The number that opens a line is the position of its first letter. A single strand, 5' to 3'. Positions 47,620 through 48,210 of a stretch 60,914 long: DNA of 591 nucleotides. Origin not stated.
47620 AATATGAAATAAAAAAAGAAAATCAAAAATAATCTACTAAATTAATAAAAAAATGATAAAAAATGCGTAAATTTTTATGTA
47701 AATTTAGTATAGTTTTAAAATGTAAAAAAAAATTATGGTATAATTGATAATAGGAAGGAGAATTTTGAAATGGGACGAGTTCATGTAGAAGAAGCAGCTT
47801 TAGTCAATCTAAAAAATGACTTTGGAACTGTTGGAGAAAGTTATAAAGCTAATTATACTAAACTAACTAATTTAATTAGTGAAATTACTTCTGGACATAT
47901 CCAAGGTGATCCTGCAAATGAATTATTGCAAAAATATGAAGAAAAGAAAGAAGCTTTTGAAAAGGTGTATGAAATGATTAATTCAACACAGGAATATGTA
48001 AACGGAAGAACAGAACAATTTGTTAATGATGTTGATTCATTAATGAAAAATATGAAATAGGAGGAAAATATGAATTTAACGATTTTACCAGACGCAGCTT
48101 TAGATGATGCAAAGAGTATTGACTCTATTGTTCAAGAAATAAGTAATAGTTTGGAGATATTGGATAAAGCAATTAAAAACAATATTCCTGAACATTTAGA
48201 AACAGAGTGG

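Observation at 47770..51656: Orphan T7SSb-style effector cassette carried as cargo of a mobilizable element, with no secretion-machinery genes nearby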

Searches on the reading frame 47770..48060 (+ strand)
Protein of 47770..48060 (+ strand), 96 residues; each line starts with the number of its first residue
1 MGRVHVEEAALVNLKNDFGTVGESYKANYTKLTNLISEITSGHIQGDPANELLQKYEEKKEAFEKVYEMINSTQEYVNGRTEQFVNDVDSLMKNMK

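Call 3: search_protein_families(library=pfam, proteins=[window:47770-48060:+], max_evalue=1)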
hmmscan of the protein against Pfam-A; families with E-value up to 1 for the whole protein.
window:47770-48060:+ (96 aa): 3 families
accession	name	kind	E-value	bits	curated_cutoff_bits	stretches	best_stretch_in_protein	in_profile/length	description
PF06013.18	WXG100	-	0.029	15.1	27.3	1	7-84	5-81/86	Proteins of 100 residues with WXG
PF12297.13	EVC2_like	-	0.035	13.4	25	1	33-78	312-357/429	Ellis van Creveld protein 2 like protein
PF18160.6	SLATT_5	-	0.04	13.7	29.5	1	11-61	81-128/192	SMODS and SLOG-associating 2TM effector domain family 5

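Call 24: search_solved_structures(query=A1, max_evalue=10, show_alignments=2)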
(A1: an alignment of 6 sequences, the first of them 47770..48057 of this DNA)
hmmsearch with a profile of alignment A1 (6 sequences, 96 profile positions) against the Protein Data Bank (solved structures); distinct sequences matched with E-value up to 10: 18.
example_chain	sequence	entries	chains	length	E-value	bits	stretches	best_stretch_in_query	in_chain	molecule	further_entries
8d49_A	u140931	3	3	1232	0.017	18.6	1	12-63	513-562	OrfB_Zn_ribbon domain-containing protein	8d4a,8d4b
9r1o_A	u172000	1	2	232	0.065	16.8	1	17-81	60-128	sc-apCC-6-DPH-NR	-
8qad_A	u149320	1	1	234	0.17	15.4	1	32-94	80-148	sc-apCC-6-LLIA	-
8qae_A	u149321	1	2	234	0.19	15.3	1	36-82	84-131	sc-apCC-6-SLLA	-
1t98_A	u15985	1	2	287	0.47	14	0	53-94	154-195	Chromosome partition protein mukF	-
4v4n_BS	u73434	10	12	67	0.48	14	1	7-59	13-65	30S ribosomal protein S17E | 30S ribosomal protein eS17 | Small ribosomal subunit protein eS17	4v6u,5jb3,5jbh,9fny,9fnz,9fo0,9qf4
3zbh_A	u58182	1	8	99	0.65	13.6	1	22-81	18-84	ESXA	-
6rd4_4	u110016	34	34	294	0.94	13.1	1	51-90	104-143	Mitochondrial ATP synthase associated protein ASA4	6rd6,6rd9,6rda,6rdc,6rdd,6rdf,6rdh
1fyj_A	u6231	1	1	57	1.1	12.9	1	43-80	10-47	MULTIFUNCTIONAL AMINOACYL-TRNA SYNTHETASE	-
4lcb_A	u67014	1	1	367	1.7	12.2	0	35-92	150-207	Cell division protein CdvC, Vps4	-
3euh_A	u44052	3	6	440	1.7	12.2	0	53-94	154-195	Chromosome partition protein mukF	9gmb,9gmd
3rpu_A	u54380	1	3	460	2.1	11.9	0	53-94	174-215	Chromosome partition protein mukF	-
6vr4_A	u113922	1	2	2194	2.1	11.9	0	27-65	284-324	DNA-dependent RNA polymerase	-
8gha_D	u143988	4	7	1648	2.6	11.7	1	25-67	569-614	Histone transcription regulator 3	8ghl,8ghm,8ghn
3mlg_A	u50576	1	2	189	2.8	11.5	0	54-88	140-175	2X chimera of Helicobacter pylori protein HP0242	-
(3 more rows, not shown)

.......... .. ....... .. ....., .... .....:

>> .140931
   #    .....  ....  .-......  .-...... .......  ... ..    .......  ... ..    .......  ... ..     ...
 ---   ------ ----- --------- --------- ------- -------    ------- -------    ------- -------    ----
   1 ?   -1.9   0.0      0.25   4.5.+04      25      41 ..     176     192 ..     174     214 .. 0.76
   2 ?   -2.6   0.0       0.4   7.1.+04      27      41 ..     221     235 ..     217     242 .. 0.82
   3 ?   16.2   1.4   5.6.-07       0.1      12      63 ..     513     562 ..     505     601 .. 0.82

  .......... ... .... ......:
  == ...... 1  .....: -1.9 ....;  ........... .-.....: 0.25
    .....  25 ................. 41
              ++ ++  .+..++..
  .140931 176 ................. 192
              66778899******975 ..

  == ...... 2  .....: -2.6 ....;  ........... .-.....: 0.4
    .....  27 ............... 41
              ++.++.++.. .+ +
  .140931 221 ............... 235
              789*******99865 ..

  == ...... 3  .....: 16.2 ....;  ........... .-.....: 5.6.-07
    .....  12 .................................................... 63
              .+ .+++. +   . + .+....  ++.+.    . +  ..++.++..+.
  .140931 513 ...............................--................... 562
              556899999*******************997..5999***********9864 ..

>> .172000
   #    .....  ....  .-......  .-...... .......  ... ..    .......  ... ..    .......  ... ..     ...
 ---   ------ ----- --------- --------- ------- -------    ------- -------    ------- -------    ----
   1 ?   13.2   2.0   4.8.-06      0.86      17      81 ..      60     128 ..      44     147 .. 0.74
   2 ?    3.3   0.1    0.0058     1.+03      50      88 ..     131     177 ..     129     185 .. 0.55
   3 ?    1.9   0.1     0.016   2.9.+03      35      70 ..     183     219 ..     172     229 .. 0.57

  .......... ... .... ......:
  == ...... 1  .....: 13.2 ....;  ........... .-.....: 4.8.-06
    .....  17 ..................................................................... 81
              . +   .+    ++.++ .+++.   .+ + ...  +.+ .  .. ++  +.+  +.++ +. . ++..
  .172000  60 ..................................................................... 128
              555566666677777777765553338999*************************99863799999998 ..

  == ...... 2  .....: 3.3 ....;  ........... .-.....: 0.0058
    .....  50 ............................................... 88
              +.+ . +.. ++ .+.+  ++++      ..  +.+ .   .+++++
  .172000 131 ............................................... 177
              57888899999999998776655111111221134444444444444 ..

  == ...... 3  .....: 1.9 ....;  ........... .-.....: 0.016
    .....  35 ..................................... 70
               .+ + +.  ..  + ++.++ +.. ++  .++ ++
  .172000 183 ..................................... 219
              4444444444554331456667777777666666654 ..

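Call 27: search_protein_families(library=ncbifam, proteins=[window:47770-48060:+], max_evalue=1)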
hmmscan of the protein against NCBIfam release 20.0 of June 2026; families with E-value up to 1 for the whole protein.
window:47770-48060:+ (96 aa): 3 families
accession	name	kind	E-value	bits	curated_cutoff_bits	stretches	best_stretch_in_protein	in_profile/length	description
NF001070.0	PRK00118.1-6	equivalog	0.015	15.6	117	1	51-91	70-109/110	putative DNA-binding protein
TIGR03930.1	WXG100_ESAT6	subfamily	0.016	15.4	44.85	1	5-84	3-81/90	WXG100 family type VII secretion target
NF004014.0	PRK05477.1-4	equivalog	0.016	14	414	1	23-88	362-427/475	Asp-tRNA(Asn)/Glu-tRNA(Gln) amidotransferase subunit GatB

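Call 34: search_protein_families(library=padloc, proteins=[window:47770-48060:+], max_evalue=0.1)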
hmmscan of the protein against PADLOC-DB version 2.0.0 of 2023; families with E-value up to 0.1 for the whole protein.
window:47770-48060:+ (96 aa): 1 family
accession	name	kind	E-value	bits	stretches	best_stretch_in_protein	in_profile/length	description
PDLC03819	RTasSLATT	-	0.00087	17.1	1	15-62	79-122/176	DRT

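Call 35: search_protein_families(library=phrogs, proteins=[window:47770-48060:+], max_evalue=0.1)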
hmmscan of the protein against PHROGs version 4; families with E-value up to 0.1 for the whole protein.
window:47770-48060:+ (96 aa): 4 families
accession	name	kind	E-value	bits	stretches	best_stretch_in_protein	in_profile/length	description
phrog_24776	-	unknown function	0.016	16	1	16-59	92-135/218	-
phrog_18076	-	other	0.036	15.4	0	49-93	51-95/106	hol-like chemotaxis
phrog_9733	-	unknown function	0.046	15.2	1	29-85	21-75/83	-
phrog_28615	-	unknown function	0.062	13.8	0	53-89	47-83/222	-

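Call 53: find_homologous_proteins(query=A1, max_evalue=0.01)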
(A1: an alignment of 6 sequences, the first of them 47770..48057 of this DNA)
Query A1 (6 sequences) (96 aa, profile of the alignment): 86 proteins with E <= 0.01 among 422 candidates.
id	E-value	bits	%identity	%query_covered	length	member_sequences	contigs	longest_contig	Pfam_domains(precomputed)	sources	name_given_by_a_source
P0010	4.5e-51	189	92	100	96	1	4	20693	-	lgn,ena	-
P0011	5.3e-51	189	96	100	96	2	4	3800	-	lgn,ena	-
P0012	8.0e-50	185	80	100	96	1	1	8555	-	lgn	-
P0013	6.2e-49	182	91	100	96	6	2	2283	-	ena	-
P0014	7.9e-49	182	91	100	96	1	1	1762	-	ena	-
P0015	1.2e-48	181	84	100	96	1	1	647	-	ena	-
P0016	9.8e-47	175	84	100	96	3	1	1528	-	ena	-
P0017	2.1e-46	174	84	100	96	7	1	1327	-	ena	-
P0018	2.0e-45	171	86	99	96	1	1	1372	-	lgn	-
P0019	4.9e-45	170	81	100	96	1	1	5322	-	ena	-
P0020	1.7e-43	165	79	99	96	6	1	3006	-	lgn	-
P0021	8.4e-43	162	64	94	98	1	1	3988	-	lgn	-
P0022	4.0e-42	160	53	100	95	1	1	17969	-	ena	-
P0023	1.5e-41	158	74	99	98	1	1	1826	-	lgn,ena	-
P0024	2.7e-39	151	64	99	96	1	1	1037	-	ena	-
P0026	1.2e-24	104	50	100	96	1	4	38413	-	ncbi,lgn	-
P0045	8.5e-23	98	50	100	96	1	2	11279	-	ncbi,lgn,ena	-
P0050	1.3e-22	98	47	97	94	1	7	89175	-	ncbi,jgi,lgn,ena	-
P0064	1.2e-21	95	46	97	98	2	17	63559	-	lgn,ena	-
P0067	1.8e-21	94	47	100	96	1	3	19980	-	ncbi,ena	-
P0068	2.0e-21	94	47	98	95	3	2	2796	-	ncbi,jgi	-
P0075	7.5e-21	92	46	100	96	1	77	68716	-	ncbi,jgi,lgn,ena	-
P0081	2.1e-20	91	49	88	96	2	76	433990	-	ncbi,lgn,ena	-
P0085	7.1e-20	89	45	100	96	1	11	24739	-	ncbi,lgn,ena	-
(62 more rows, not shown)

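Call 55: find_encoding_contigs(protein=P0081, flank=10000, max_places=3)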
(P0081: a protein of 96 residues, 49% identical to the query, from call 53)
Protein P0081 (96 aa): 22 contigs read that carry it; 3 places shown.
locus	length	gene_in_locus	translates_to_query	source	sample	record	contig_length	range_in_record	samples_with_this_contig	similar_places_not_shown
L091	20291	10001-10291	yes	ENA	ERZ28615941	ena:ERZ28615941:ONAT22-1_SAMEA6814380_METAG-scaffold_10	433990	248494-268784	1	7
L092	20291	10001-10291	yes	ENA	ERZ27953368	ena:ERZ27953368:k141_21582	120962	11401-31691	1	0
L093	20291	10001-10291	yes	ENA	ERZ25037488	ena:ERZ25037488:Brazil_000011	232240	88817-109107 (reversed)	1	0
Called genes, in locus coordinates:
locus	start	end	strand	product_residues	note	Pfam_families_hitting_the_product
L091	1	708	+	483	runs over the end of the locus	PF13240:Zn_Ribbon_1 (weak), PF13248:Zn_ribbon_3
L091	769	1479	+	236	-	PF00005:ABC_tran, PF13304:AAA_21 (faint)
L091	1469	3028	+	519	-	-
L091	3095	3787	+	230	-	PF01832:Glucosaminidase (weak)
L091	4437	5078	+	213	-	-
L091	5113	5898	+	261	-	PF13367:PrsW-protease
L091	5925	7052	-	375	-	PF01098:FTSW_RODA_SPOVE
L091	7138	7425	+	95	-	-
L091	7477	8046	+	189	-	PF04011:LemA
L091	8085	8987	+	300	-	-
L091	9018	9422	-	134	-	PF10612:Spore-coat_CotZ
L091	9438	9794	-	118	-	-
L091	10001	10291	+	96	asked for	-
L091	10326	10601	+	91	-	-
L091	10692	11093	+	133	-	-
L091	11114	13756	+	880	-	-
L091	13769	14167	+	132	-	PF13780:DUF4176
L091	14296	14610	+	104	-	-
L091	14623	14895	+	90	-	-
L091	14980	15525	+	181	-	-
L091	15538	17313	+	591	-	-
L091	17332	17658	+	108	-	PF13780:DUF4176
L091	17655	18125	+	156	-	-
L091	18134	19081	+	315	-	-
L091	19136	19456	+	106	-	PF00367:PTS_EIIB (weak)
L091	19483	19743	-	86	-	PF04545:Sigma70_r4 (faint), PF13560:HTH_31, PF12844:HTH_19 (weak), PF13443:HTH_26, PF01381:HTH_3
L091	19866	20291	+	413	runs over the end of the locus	PF00512:HisKA, PF02518:HATPase_c, PF13589:HATPase_c_3 (weak)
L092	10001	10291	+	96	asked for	-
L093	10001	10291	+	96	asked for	-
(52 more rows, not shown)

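Call 56: find_encoding_contigs(protein=P0075, flank=10000, max_places=3)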
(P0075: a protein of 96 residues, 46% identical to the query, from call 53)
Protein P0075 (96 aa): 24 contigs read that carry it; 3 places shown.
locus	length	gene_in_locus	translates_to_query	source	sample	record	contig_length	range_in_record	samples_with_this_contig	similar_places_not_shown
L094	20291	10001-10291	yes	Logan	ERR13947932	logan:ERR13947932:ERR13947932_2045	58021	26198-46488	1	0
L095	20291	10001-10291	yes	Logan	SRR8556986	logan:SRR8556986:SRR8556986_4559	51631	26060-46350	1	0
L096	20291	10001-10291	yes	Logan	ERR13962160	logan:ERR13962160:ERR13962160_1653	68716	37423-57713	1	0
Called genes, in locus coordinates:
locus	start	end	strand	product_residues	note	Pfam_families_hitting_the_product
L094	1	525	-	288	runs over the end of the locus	PF01368:DHH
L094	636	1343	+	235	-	PF00005:ABC_tran, PF13304:AAA_21 (faint)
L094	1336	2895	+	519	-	-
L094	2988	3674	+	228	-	PF01832:Glucosaminidase (weak)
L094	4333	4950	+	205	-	PF03169:OPT (weak)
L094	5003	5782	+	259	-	PF13367:PrsW-protease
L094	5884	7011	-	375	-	PF01098:FTSW_RODA_SPOVE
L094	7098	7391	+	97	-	-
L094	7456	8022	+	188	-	PF04011:LemA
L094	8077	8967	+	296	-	-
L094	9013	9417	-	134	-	PF10612:Spore-coat_CotZ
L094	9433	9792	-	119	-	PF10612:Spore-coat_CotZ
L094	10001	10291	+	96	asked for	-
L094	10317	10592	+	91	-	-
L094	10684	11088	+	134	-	-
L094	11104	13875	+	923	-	-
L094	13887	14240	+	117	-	PF13780:DUF4176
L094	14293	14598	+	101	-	PF00367:PTS_EIIB (weak)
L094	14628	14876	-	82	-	PF04545:Sigma70_r4 (faint), PF12844:HTH_19, PF13560:HTH_31, PF13443:HTH_26, PF01381:HTH_3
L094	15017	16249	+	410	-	PF00512:HisKA, PF02518:HATPase_c, PF13589:HATPase_c_3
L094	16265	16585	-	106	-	-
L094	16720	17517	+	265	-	PF00069:Pkinase (weak)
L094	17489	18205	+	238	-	PF01479:S4, PF22421:SYY_C-terminal (faint), PF00849:PseudoU_synth_2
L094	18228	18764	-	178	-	-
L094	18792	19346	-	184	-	-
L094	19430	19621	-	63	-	PF06902:Fer4_19 (weak), PF12837:Fer4_6 (faint), PF12838:Fer4_7 (faint), PF00037:Fer4 (faint), PF13459:Fer4_15, PF13370:Fer4_13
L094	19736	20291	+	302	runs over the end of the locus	-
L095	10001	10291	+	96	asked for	-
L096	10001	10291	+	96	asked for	-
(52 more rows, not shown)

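Call 59: list_cluster_members(proteins=[P0081, P0075, P0050, P0026, P0045, P0067, P0085, P0068])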
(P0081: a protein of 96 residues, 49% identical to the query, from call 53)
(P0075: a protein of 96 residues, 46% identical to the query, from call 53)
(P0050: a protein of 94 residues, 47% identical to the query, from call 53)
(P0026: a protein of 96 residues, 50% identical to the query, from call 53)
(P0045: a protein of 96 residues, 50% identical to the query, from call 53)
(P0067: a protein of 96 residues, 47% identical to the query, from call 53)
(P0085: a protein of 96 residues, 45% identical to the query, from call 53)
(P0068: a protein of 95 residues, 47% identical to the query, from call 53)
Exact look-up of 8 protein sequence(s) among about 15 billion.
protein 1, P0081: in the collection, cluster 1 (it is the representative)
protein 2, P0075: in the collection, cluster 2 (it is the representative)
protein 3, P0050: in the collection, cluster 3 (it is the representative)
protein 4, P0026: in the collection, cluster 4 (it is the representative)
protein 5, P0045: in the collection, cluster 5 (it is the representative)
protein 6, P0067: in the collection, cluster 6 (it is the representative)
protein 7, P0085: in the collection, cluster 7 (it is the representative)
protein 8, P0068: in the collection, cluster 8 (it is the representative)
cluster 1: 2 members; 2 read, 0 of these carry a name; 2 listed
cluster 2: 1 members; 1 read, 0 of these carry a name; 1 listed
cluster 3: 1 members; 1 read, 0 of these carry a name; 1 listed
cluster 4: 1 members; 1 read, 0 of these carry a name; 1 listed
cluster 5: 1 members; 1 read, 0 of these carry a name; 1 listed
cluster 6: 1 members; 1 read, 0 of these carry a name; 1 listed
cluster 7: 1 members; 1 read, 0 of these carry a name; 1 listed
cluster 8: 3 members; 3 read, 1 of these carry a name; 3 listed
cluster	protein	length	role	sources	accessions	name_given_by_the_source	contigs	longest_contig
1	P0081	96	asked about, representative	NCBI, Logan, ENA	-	-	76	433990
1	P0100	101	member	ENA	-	-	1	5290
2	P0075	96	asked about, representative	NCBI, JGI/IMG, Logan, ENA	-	-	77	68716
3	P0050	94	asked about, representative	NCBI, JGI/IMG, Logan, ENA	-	-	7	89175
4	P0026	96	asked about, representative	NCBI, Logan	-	-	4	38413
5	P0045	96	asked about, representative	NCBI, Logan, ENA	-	-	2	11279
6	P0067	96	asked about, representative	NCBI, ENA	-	-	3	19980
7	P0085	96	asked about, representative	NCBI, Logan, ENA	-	-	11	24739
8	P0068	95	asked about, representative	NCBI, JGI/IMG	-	-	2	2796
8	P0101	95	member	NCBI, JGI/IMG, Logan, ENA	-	hypothetical protein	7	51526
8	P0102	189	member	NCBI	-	-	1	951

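Call 63: search_protein_families(library=pfam, alignment_id=A6, max_evalue=0.1)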
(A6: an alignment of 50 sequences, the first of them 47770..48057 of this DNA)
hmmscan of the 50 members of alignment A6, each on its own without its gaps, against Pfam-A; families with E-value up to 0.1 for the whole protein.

A. member 1, window:47770-48057:+ (96 aa): 3 families
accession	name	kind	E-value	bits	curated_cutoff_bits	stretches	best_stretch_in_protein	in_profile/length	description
PF06013.18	WXG100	-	0.029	15.1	27.3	1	7-84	5-81/86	Proteins of 100 residues with WXG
PF12297.13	EVC2_like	-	0.035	13.4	25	1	33-78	312-357/429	Ellis van Creveld protein 2 like protein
PF18160.6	SLATT_5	-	0.04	13.7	29.5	1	11-61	81-128/192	SMODS and SLOG-associating 2TM effector domain family 5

B. families by the number of members that match (of 50 scanned): 62 families (the first 25 are shown)
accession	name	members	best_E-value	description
PF06013.18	WXG100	26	0.00017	Proteins of 100 residues with WXG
PF24430.1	DUF7553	23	0.00038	Family of unknown function (DUF7553)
PF06570.16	DUF1129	22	0.00036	Protein of unknown function (DUF1129)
PF25792.1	BREX_BrxC_helical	17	0.0015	BREX ATP-binding protein BrxC alpha helical domain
PF02637.23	GatB_Yqey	16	0.023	GatB domain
PF23735.1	KIF9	12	0.0023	Kinesin-like protein KIF9 domain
PF02146.23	SIR2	9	0.0018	Sir2 family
PF00823.25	PPE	7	0.019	PPE family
PF09210.16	BE_C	6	0.016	1,4-alpha-glucan branching enzyme, C-terminal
PF04778.17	LMP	5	0.00073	LMP repeated region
PF13012.11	MitMem_reg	5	0.024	Maintenance of mitochondrial structure and function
PF16516.10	CC2-LZ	5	0.029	Leucine zipper of domain CC2 of NEMO, NF-kappa-B essential modulator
PF12297.13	EVC2_like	4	0.0033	Ellis van Creveld protein 2 like protein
PF18160.6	SLATT_5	4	0.013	SMODS and SLOG-associating 2TM effector domain family 5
PF10732.14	DUF2524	4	0.024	Protein of unknown function (DUF2524)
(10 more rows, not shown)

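Call 64: search_solved_structures(query=A6, max_evalue=10, show_alignments=3)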
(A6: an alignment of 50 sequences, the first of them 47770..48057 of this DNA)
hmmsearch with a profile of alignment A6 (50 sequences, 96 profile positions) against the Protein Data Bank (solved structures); distinct sequences matched with E-value up to 10: 27.
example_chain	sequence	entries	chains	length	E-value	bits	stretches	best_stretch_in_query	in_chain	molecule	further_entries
1t98_A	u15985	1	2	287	0.034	17.2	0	10-34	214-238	Chromosome partition protein mukF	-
8gha_D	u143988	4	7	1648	0.038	17.1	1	25-68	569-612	Histone transcription regulator 3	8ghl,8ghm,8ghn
6qeq_A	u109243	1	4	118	0.038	17.1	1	5-45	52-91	PcfF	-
5j10_A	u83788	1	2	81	0.16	15.1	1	26-80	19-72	peptide design 2L4HC2_24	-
8qat_A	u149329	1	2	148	0.17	15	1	8-82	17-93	Protein Hook homolog 3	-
3euh_A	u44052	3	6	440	0.2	14.8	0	10-34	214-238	Chromosome partition protein mukF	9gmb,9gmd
3rpu_A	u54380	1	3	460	0.25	14.5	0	10-34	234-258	Chromosome partition protein mukF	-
9efg_A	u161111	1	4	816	0.3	14.2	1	37-94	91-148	VIP3Cb1 Toxin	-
9efi_A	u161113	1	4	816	0.31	14.2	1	37-94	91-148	VIP3Cb1 Protoxin Structure - Disable Toxin Variant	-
6yrf_A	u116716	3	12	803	0.35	14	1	38-94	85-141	Vegetative insecticidal protein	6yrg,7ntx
7zr2_A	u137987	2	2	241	0.37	13.9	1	12-93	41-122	Spike protein S2',Chimeric protein mimic of SARS-CoV-2 Spike HR1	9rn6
36qx_T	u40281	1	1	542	0.4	13.8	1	33-72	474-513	TLD-domain containing nucleolar protein OXR5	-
6v1v_A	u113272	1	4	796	0.41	13.8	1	38-94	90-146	Vegetative insecticidal protein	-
4phq_A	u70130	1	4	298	0.48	13.6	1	39-90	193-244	Hemolysin E, chromosomal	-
4pho_A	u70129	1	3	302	0.54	13.4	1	39-90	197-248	Hemolysin E, chromosomal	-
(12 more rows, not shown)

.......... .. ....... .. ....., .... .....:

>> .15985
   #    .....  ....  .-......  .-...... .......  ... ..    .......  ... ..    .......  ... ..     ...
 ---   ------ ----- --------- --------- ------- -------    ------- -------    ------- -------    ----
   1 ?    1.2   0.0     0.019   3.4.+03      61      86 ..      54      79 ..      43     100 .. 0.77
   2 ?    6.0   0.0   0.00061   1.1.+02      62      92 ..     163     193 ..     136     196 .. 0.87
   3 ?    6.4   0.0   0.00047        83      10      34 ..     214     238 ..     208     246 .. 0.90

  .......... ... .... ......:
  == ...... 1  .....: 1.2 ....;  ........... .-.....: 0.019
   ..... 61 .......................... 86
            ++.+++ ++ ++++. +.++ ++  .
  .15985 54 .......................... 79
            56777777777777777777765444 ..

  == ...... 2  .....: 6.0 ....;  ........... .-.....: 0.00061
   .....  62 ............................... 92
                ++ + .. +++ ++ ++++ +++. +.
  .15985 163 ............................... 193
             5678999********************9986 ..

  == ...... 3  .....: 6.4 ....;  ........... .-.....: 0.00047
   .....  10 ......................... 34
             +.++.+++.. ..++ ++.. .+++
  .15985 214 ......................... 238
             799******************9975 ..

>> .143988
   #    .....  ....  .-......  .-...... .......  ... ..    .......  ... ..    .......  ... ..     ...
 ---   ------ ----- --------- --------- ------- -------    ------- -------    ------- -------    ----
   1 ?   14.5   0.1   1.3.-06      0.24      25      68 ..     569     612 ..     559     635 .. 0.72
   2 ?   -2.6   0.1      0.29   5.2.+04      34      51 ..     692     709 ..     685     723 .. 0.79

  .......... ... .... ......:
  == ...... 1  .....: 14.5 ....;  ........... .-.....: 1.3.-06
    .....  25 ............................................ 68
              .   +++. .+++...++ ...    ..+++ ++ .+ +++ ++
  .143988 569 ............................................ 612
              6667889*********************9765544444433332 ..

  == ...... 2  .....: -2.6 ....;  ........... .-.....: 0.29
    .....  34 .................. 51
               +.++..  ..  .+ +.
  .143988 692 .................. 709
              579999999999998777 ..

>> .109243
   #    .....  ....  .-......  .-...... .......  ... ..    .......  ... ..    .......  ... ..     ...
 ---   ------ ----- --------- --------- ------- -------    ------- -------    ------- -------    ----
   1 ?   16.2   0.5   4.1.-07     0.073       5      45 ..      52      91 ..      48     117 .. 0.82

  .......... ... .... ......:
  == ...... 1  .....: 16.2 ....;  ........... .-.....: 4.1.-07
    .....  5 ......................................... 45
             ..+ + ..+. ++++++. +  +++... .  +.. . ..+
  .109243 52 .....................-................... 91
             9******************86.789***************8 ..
